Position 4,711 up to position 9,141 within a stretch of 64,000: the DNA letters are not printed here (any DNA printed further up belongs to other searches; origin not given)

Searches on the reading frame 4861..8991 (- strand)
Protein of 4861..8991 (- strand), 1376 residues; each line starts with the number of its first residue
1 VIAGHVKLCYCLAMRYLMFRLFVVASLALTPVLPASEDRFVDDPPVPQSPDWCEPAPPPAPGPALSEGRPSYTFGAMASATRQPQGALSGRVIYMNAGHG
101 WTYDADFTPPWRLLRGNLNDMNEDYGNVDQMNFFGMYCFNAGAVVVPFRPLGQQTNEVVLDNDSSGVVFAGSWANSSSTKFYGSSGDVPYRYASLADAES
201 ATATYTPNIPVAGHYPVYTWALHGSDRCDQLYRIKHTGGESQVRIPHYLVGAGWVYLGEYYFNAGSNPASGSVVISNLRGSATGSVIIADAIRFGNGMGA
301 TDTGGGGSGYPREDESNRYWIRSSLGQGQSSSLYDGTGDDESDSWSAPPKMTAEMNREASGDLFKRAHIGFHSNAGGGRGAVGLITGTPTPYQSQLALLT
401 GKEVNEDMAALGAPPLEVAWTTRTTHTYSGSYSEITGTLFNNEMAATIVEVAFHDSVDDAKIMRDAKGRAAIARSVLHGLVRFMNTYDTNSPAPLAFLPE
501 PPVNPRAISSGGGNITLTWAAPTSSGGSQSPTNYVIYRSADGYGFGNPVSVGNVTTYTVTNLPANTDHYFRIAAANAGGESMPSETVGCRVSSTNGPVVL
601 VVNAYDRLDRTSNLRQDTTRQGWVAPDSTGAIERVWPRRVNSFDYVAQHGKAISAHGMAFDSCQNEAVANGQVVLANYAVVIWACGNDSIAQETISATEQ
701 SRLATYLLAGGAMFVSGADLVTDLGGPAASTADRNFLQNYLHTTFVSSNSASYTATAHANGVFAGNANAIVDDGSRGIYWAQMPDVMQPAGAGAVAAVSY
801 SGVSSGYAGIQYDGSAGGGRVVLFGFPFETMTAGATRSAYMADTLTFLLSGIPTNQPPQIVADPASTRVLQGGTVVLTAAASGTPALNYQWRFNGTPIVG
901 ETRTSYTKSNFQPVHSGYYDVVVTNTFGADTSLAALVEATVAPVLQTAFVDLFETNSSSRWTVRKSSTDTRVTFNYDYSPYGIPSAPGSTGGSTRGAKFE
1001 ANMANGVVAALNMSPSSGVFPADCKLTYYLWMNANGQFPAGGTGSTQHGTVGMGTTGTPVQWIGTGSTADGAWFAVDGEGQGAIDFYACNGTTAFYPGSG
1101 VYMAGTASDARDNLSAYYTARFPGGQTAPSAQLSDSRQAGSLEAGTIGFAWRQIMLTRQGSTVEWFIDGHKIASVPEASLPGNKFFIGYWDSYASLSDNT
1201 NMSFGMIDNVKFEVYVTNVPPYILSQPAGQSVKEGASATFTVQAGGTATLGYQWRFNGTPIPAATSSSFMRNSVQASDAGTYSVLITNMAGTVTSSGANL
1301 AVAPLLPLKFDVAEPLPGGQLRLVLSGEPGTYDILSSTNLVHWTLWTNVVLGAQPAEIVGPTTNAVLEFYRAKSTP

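Call 44: search_protein_families(library=pfam, proteins=[window:4861-8991:-], max_evalue=0.001)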
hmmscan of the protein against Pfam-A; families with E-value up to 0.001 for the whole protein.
window:4861-8991:- (1376 aa): 6 families
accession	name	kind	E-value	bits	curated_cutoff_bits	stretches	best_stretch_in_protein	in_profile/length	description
PF25275.1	Golvesin_C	-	3.8e-24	85.7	31.6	1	158-295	1-131/132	Golvesin C-terminal domain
PF13927.12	Ig_3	-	2e-21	76.7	30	2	857-925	1-78/78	Immunoglobulin domain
PF07679.22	I-set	-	6e-17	61.9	23.7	2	1221-1296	1-85/90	Immunoglobulin I-set domain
PF13895.12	Ig_2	-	3.4e-12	46.8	27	1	858-928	2-68/79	Immunoglobulin domain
PF00041.27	fn3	-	5.7e-09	36.5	25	1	501-587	2-81/84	Fibronectin type III domain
PF00047.31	ig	-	1.4e-05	25.8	21.8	0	866-914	2-61/81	Immunoglobulin domain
